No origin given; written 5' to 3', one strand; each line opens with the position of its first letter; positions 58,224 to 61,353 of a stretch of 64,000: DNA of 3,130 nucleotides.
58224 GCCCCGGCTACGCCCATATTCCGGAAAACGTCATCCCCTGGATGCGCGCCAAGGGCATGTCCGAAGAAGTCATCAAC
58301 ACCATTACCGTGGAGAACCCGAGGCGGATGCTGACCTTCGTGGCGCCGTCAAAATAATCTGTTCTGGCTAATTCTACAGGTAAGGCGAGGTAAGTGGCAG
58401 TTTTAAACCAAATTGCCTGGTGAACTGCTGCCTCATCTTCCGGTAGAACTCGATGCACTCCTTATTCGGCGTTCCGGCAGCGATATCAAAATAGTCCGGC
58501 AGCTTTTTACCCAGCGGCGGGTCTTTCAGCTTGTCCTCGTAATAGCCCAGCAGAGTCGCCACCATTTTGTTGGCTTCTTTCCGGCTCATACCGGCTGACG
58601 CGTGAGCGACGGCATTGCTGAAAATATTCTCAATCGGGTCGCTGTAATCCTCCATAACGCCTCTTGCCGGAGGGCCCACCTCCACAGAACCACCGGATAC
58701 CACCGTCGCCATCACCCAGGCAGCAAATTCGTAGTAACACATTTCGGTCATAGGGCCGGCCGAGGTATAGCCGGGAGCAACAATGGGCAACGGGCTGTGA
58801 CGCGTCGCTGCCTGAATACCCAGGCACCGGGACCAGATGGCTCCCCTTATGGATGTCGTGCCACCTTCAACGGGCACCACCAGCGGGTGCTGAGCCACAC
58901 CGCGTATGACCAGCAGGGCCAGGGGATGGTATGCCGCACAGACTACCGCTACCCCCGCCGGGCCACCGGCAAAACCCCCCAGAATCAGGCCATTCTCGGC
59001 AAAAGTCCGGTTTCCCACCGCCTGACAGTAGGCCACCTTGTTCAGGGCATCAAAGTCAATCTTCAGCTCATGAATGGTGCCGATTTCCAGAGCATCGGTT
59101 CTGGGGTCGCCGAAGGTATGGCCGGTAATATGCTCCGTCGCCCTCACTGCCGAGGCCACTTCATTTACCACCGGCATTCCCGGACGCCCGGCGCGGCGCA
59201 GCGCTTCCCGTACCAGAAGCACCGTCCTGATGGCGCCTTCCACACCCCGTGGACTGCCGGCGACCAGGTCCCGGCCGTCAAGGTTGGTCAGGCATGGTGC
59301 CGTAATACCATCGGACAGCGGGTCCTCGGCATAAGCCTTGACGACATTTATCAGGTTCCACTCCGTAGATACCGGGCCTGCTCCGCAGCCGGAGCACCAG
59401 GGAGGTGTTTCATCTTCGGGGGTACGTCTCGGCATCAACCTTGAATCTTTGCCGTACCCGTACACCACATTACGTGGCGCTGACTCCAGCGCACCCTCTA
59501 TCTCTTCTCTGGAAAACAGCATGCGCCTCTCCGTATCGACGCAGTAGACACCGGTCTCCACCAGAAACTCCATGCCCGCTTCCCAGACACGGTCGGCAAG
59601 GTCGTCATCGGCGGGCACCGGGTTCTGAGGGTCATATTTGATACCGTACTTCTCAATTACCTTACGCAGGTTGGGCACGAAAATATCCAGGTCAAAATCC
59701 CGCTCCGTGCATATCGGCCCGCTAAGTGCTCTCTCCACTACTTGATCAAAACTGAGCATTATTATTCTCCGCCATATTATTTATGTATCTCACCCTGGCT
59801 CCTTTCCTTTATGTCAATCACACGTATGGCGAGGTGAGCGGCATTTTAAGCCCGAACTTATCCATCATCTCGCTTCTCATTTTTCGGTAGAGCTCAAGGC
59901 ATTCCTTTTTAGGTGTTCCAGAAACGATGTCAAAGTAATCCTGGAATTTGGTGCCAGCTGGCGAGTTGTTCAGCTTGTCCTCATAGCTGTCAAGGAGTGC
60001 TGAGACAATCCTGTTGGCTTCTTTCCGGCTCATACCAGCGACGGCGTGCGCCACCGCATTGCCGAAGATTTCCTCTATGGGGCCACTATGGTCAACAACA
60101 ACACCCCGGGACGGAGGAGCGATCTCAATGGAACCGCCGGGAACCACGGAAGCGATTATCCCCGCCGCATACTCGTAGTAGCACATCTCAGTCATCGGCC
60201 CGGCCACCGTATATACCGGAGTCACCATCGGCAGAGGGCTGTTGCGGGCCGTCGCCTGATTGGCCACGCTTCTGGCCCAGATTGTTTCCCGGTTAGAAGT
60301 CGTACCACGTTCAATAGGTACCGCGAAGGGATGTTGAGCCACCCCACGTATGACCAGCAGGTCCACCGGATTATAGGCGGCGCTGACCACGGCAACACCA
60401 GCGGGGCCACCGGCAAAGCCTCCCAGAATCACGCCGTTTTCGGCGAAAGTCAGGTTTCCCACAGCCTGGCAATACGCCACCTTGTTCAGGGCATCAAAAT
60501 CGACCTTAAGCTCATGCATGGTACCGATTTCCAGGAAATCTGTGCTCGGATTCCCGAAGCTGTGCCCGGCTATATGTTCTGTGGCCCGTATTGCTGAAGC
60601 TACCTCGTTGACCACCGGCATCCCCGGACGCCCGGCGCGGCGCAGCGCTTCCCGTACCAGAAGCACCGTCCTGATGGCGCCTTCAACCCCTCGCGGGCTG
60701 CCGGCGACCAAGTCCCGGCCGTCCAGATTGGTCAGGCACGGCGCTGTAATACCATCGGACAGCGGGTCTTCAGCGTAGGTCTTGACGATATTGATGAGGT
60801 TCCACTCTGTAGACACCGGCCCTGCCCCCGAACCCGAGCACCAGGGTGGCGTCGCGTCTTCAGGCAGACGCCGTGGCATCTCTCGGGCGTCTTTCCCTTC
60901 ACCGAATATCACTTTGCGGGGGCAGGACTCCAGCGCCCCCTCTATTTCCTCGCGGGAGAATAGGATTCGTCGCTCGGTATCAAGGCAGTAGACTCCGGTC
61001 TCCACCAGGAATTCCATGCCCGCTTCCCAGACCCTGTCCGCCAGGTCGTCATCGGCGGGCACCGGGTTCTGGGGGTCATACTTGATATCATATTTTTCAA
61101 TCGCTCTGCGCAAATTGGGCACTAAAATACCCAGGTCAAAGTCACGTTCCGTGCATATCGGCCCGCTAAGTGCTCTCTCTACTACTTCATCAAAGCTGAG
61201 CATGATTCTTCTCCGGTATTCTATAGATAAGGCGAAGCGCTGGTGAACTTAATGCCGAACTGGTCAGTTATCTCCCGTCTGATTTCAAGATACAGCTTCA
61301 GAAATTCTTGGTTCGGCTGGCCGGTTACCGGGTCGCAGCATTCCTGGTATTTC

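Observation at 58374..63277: Corrinoid protein plus three tandem non-pyrrolysine MtmB-family methyltransferases: methyl-transfer system with unknown substrates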

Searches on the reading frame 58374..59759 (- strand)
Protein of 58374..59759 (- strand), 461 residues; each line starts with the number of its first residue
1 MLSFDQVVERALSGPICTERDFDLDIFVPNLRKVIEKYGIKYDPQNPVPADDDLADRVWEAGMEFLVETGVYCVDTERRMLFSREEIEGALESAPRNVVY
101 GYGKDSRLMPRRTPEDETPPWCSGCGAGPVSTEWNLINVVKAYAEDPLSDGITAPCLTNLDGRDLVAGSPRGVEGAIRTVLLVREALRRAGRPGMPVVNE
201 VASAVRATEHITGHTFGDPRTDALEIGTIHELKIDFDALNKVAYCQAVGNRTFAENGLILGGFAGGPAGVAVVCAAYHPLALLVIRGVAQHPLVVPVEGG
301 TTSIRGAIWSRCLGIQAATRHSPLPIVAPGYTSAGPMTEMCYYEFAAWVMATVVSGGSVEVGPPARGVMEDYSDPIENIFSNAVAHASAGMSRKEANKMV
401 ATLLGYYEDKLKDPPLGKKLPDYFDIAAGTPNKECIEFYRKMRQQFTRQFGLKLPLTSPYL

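Call 3: search_protein_families(library=pfam, proteins=[window:58374-59759:-], max_evalue=0.01)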
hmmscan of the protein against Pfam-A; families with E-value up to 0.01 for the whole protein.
window:58374-59759:- (461 aa): 1 family
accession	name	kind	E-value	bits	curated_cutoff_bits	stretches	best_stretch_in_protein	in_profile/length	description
PF05369.18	MtmB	-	3.3e-80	270.5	25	1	7-447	6-446/450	Monomethylamine methyltransferase MtmB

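Call 4: search_protein_families(library=ncbifam, proteins=[window:58374-59759:-], max_evalue=0.01)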
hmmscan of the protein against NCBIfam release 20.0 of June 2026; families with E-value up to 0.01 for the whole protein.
window:58374-59759:- (461 aa): 0 families

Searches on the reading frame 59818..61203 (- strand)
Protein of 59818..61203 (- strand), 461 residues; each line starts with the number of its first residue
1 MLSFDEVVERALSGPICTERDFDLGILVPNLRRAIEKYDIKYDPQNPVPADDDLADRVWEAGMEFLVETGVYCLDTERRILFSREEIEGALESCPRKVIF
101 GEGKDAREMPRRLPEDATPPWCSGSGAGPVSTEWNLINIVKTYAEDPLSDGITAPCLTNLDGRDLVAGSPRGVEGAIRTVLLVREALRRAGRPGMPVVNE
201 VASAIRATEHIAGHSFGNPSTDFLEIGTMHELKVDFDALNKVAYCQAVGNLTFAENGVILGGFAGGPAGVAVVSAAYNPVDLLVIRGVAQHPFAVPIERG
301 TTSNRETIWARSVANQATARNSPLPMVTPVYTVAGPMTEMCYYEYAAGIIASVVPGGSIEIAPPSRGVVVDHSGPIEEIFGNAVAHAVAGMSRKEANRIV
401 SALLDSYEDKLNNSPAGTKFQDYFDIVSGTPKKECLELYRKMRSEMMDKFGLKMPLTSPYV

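Call 3: search_protein_families(library=pfam, proteins=[window:59818-61203:-], max_evalue=0.01)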
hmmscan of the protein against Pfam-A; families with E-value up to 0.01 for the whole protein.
window:59818-61203:- (461 aa): 1 family
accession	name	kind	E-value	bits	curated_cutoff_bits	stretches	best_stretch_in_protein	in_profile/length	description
PF05369.18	MtmB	-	7.4e-87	292.5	25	1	6-448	5-447/450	Monomethylamine methyltransferase MtmB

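Call 4: search_protein_families(library=ncbifam, proteins=[window:59818-61203:-], max_evalue=0.01)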
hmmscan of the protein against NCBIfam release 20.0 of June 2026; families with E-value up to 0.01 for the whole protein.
window:59818-61203:- (461 aa): 0 families
